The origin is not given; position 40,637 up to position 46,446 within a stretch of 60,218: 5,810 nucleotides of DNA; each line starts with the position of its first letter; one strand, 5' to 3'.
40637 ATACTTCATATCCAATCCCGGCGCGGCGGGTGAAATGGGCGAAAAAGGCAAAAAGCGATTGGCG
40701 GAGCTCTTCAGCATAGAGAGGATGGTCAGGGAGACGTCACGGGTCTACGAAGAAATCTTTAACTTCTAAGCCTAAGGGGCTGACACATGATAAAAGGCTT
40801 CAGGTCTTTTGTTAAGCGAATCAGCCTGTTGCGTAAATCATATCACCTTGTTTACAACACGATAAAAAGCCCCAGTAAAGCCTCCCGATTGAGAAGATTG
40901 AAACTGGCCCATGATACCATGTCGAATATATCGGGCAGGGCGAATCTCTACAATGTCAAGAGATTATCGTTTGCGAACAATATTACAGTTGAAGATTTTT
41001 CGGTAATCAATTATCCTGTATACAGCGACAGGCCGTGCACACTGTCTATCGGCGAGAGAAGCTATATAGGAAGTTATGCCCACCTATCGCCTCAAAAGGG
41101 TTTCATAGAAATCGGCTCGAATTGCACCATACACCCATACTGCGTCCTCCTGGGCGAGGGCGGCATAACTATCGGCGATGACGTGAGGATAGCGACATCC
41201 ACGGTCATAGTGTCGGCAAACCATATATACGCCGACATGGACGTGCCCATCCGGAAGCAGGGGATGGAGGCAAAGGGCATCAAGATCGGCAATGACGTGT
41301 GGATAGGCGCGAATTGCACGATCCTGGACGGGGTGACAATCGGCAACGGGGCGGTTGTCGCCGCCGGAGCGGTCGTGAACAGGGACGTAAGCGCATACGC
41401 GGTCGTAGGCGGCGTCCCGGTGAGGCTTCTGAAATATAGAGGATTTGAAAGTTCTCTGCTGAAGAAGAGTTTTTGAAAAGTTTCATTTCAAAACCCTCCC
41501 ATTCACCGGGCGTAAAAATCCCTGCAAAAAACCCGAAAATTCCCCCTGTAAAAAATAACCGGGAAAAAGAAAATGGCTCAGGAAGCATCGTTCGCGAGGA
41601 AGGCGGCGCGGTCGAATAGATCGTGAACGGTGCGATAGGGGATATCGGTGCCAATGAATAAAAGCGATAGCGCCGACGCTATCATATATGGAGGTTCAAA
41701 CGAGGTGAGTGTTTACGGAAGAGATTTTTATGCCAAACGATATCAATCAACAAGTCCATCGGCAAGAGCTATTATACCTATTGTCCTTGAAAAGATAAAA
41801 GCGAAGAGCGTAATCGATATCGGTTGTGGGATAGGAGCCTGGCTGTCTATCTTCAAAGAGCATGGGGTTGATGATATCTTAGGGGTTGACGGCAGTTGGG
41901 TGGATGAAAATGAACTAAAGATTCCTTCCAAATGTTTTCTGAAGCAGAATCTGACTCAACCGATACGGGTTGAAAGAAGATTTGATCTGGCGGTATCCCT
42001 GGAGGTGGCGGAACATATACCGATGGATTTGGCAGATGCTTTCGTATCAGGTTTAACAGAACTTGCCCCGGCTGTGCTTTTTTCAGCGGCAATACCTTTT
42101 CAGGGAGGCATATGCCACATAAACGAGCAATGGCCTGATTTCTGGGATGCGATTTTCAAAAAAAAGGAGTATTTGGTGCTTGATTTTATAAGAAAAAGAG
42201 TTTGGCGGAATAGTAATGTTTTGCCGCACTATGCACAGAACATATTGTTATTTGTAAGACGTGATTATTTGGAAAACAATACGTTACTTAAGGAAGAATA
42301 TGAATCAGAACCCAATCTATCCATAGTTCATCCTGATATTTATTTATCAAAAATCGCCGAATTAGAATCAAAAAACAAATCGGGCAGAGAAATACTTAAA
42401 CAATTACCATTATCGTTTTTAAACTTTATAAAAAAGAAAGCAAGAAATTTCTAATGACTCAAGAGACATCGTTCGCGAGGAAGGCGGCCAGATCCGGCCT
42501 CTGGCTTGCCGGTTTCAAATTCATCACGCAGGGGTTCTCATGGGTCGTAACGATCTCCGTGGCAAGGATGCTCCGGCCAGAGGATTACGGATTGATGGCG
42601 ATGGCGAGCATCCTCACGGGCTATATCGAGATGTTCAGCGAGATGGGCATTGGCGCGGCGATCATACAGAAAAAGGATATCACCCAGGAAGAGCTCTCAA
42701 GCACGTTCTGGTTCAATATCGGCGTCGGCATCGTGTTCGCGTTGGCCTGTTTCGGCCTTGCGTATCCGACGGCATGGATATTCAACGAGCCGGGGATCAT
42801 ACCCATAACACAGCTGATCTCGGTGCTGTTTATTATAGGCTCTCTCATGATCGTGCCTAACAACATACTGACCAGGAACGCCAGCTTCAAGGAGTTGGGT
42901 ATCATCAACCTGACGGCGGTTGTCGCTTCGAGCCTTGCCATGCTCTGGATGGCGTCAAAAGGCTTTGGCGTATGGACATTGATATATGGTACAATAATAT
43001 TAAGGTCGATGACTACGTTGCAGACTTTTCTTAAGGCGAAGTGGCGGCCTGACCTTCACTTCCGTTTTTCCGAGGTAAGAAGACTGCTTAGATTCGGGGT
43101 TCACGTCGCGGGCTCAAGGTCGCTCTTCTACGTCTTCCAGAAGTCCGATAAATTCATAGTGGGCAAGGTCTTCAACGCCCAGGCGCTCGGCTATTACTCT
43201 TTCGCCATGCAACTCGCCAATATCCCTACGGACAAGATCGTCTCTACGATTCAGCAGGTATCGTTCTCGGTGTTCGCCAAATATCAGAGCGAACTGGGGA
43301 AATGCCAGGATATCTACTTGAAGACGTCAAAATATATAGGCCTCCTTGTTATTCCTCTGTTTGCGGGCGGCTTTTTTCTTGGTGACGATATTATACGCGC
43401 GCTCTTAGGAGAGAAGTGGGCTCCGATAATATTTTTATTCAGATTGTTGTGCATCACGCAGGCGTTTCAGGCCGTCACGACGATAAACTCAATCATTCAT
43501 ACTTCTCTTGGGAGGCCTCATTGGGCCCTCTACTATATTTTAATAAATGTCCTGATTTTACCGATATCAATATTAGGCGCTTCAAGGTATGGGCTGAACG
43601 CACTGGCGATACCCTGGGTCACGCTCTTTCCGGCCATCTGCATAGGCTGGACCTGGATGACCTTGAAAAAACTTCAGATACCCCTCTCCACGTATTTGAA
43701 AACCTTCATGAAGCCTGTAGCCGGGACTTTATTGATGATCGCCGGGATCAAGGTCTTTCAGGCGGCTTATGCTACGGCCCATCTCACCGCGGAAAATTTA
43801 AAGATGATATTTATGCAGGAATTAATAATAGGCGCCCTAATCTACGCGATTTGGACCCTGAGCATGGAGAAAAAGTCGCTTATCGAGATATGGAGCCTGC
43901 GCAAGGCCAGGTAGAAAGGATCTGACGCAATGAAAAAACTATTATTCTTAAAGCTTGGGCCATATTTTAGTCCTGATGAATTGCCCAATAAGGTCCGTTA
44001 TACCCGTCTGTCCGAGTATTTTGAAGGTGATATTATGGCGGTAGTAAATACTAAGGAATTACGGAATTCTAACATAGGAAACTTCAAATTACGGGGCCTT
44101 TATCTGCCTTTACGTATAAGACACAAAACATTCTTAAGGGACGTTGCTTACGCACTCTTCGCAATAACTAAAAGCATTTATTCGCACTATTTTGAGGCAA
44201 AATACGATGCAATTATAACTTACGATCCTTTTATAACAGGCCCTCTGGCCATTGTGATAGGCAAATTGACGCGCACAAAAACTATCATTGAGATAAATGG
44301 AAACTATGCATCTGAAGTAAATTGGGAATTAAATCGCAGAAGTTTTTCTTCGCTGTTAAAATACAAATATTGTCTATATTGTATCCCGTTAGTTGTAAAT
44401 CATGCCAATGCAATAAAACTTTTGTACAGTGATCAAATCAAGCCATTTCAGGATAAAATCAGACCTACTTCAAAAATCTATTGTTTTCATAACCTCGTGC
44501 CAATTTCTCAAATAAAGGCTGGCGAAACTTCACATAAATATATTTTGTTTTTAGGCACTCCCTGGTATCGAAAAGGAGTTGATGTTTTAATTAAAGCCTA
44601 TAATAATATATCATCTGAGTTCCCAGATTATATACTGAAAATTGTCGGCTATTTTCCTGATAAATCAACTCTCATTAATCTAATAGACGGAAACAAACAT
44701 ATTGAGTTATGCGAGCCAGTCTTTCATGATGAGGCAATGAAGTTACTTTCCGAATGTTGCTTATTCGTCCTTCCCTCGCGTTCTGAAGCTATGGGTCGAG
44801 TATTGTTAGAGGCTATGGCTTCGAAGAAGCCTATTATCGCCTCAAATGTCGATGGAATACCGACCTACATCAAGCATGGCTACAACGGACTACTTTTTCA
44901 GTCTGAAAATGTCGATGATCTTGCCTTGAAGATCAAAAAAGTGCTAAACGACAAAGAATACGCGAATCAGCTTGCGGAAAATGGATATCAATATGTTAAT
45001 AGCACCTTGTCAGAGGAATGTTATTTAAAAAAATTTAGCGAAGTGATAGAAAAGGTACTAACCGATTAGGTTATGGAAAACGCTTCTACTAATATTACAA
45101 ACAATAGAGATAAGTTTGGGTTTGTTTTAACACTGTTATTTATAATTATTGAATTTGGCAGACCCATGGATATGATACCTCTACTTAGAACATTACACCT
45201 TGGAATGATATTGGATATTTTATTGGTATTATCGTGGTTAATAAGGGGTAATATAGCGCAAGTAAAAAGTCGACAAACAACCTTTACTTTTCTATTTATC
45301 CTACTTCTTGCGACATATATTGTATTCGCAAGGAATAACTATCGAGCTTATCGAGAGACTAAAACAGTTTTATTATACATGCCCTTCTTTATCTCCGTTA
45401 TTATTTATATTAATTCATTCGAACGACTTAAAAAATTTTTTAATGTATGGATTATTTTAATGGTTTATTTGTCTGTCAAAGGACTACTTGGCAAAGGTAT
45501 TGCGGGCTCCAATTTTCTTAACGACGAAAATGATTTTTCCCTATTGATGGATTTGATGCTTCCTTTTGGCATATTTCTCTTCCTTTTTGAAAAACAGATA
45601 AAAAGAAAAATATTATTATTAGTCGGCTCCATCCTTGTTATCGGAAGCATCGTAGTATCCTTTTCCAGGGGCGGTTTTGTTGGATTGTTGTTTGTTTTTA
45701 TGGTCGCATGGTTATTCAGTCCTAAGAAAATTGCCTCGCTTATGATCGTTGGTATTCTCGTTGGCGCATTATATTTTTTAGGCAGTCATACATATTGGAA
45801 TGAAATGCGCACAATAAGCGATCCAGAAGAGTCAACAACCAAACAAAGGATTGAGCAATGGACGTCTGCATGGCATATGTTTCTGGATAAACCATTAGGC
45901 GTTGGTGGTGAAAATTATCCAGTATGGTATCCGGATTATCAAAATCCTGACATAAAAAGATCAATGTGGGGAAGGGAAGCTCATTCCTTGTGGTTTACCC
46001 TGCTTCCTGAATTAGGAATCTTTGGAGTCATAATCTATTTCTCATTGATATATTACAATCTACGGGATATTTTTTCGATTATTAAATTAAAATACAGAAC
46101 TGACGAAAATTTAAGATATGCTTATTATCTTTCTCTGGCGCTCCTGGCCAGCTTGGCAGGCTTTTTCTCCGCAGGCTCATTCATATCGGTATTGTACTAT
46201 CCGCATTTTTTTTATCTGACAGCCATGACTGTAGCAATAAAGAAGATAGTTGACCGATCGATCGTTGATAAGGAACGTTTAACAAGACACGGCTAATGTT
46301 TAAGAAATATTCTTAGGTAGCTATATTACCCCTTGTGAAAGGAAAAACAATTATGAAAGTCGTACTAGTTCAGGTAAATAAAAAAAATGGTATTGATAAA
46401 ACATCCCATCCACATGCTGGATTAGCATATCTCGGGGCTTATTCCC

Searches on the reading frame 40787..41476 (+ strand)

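Call 71: search_protein_families(library=pfam, proteins=[window:40787-41476:+], max_evalue=0.001)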
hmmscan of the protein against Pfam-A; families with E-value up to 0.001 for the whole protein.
window:40787-41476:+ (229 aa): 4 families
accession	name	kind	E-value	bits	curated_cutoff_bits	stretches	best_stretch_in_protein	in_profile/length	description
PF00132.30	Hexapep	-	4.1e-18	64.7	27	2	164-199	1-36/36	Bacterial transferase hexapeptide (six repeats)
PF14602.12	Hexapep_2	-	6.8e-12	45.3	27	1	165-198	2-33/34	Hexapeptide repeat of succinyl-transferase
PF25084.1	LbH_EIF2B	-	0.00037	20.9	54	0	127-196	28-92/105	EIF2B subunit epsilon LbH domain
PF25087.1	GMPPB_C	-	0.00056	20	39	0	170-199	10-39/110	GMPPB C-terminal domain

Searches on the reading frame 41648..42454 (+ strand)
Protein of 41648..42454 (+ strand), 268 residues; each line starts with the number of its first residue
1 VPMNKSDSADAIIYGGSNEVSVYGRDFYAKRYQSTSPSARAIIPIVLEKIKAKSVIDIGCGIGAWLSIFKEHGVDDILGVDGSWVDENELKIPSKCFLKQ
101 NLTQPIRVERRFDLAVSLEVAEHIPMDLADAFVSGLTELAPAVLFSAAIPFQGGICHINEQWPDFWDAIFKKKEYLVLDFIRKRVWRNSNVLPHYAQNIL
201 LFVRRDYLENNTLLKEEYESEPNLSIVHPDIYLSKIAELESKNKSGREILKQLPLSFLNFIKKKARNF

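Call 71: search_protein_families(library=pfam, proteins=[window:41648-42454:+], max_evalue=0.001)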
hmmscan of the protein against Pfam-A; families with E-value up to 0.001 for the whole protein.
window:41648-42454:+ (268 aa): 3 families
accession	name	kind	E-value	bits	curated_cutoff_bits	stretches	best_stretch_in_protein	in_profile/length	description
PF13489.12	Methyltransf_23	-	4.1e-11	43.3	27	1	46-133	17-102/164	Methyltransferase domain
PF08241.18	Methyltransf_11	-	0.00043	21.3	21.2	1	56-132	1-80/95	Methyltransferase domain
PF13649.12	Methyltransf_25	-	0.00044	21.3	27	0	55-133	1-86/97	Methyltransferase domain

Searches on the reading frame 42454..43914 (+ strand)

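Call 71: search_protein_families(library=pfam, proteins=[window:42454-43914:+], max_evalue=0.001)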
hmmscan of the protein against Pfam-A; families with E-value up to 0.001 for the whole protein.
window:42454-43914:+ (486 aa): 2 families
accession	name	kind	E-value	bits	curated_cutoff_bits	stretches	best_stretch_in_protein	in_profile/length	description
PF13440.11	Polysacc_synt_3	-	9.1e-81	271.7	23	1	36-326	2-292/293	Polysaccharide biosynthesis protein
PF01943.22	Polysacc_synt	-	7.6e-33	114.5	28.2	1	13-278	3-274/274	Polysaccharide biosynthesis protein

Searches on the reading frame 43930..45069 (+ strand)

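Call 71: search_protein_families(library=pfam, proteins=[window:43930-45069:+], max_evalue=0.001)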
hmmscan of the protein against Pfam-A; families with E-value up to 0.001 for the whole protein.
window:43930-45069:+ (379 aa): 4 families
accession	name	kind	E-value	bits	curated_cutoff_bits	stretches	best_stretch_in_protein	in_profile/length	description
PF00534.26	Glycos_transf_1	-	7.2e-36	123.7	26.4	1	200-354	13-171/172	Glycosyl transferases group 1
PF13692.12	Glyco_trans_1_4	-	3.7e-29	102.2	27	1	203-341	2-142/142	Glycosyl transferases group 1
PF13524.12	Glyco_trans_1_2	-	8.5e-07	29.5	25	1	236-356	17-129/144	Glycosyl transferase-like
PF20706.3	GT4-conflict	-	0.0008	18.9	26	0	205-321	200-327/385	Family 4 Glycosyltransferase in conflict systems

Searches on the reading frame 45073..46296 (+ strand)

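Call 71: search_protein_families(library=pfam, proteins=[window:45073-46296:+], max_evalue=0.001)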
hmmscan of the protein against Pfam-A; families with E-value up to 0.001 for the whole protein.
window:45073-46296:+ (407 aa): 1 family
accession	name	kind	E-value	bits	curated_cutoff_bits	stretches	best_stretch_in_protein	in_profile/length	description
PF04932.20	Wzy_C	-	2.1e-19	70.2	31.7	1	186-323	3-149/149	O-Antigen ligase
